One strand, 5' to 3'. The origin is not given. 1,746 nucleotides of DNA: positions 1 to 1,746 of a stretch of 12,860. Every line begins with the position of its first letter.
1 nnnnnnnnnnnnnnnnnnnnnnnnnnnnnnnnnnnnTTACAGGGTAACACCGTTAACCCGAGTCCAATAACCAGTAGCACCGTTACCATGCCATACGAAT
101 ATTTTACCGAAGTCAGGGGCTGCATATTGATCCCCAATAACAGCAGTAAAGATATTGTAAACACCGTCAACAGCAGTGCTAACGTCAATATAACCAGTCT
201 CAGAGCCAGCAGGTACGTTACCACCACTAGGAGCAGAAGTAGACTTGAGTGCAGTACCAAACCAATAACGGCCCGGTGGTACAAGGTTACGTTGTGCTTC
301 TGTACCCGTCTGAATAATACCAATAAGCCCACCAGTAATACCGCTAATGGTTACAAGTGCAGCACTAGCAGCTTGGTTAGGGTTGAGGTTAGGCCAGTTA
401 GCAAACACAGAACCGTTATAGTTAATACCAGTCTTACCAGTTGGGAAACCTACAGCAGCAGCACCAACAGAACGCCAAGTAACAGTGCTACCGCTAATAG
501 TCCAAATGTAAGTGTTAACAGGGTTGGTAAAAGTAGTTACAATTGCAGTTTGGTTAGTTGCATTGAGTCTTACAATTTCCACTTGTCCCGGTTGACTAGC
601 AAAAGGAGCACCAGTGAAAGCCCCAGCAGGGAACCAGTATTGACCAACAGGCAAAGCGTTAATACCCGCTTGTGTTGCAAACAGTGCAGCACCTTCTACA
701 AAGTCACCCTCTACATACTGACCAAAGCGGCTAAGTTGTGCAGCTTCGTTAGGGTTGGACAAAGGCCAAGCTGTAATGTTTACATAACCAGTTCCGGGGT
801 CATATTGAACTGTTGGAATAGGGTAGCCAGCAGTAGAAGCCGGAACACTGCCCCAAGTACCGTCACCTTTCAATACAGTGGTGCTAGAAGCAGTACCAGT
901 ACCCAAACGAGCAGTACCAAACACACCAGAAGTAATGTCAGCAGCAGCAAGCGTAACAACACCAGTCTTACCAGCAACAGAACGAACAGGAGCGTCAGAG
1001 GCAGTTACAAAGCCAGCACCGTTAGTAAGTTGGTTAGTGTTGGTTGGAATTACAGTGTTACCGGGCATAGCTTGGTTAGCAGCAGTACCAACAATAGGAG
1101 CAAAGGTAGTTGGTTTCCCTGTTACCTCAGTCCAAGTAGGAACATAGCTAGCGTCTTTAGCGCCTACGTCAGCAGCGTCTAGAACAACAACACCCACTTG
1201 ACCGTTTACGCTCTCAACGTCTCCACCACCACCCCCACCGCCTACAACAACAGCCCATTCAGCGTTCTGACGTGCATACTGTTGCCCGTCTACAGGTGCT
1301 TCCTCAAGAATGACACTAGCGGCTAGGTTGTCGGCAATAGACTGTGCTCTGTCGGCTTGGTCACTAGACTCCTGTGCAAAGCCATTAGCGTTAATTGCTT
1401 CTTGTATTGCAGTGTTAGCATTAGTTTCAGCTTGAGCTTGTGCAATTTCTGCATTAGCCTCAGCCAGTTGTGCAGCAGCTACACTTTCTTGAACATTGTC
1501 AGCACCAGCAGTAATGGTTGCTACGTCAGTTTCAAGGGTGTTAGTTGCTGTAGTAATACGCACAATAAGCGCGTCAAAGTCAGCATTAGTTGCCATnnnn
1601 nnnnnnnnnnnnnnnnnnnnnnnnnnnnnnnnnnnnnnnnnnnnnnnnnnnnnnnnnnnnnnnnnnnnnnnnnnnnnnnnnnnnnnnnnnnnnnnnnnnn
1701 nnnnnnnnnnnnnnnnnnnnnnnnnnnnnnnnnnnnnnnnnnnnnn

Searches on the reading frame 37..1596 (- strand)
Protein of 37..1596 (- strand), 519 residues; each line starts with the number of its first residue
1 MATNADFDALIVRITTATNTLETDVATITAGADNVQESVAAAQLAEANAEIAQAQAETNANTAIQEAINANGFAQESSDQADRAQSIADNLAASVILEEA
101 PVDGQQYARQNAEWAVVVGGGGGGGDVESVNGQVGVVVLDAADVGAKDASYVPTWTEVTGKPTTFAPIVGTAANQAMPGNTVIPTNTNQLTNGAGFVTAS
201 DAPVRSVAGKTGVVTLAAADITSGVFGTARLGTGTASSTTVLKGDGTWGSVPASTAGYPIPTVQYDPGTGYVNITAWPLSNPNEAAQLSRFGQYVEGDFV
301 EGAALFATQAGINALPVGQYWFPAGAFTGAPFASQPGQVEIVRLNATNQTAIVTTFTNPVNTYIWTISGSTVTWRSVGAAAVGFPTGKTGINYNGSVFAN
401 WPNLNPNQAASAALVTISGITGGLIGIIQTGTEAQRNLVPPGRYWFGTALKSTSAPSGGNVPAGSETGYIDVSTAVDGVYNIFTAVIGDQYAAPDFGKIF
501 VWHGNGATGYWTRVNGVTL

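Call 93: search_dna_similar(query=window:37-1596:-, collection=phages, mode=protein, max_rows=12)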
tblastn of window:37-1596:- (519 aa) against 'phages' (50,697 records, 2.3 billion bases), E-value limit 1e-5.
Records with a match: 24; places in all: 24; records where one place covers at least 80% of the query: 0.
Best place of each record, by identity: <60% 24.
By first word of the organism name: Pseudomonas 24.
By host as written in the record: Pseudomonas syringae pv. actinidiae 16; Pseudomonas syringae pv. actinidiae ICMP 18800 2; Pseudomonas syringae pv. actinidiae K7#8 2; - 2; Pseudomonas fluorescens Migula 1; Pseudomonas aeruginosa 1.
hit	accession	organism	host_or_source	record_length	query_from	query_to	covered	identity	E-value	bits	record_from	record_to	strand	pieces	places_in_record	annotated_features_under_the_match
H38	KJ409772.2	Pseudomonas phage phiPsa374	Pseudomonas syringae pv. actinidiae ...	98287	152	224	14%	49.3%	2e-6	57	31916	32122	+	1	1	tail fiber protein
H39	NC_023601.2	Pseudomonas phage phiPsa374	Pseudomonas syringae pv. actinidiae ...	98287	152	224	14%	49.3%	2e-6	57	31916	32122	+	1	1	minor tail protein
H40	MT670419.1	Pseudomonas phage phiPsa315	Pseudomonas syringae pv. actinidiae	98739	152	224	14%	49.3%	2e-6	57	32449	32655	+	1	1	putative SGNH hydrolase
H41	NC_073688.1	Pseudomonas phage phiPsa315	Pseudomonas syringae pv. actinidiae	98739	152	224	14%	49.3%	2e-6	57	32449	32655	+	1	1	putative SGNH hydrolase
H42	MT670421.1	Pseudomonas phage phiPsa381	Pseudomonas syringae pv. actinidiae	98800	152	224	14%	49.3%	2e-6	57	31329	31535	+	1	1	putative SGNH hydrolase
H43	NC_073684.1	Pseudomonas phage phiPsa381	Pseudomonas syringae pv. actinidiae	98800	152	224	14%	49.3%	2e-6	57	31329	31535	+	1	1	putative SGNH hydrolase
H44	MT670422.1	Pseudomonas phage phiPsa397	Pseudomonas syringae pv. actinidiae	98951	152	224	14%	49.3%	2e-6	57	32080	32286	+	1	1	tail fiber protein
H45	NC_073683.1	Pseudomonas phage phiPsa397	Pseudomonas syringae pv. actinidiae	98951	152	224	14%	49.3%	2e-6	57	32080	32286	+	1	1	tail fiber protein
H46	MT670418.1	Pseudomonas phage phiPsa300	Pseudomonas syringae pv. actinidiae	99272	152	224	14%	49.3%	2e-6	57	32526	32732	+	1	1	tail fiber protein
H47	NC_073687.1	Pseudomonas phage phiPsa300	Pseudomonas syringae pv. actinidiae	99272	152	224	14%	49.3%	2e-6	57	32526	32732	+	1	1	tail fiber protein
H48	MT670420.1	Pseudomonas phage phiPsa347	Pseudomonas syringae pv. actinidiae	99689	152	224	14%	49.3%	2e-6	57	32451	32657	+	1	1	putative SGNH hydrolase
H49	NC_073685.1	Pseudomonas phage phiPsa347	Pseudomonas syringae pv. actinidiae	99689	152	224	14%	49.3%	2e-6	57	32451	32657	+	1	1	putative SGNH hydrolase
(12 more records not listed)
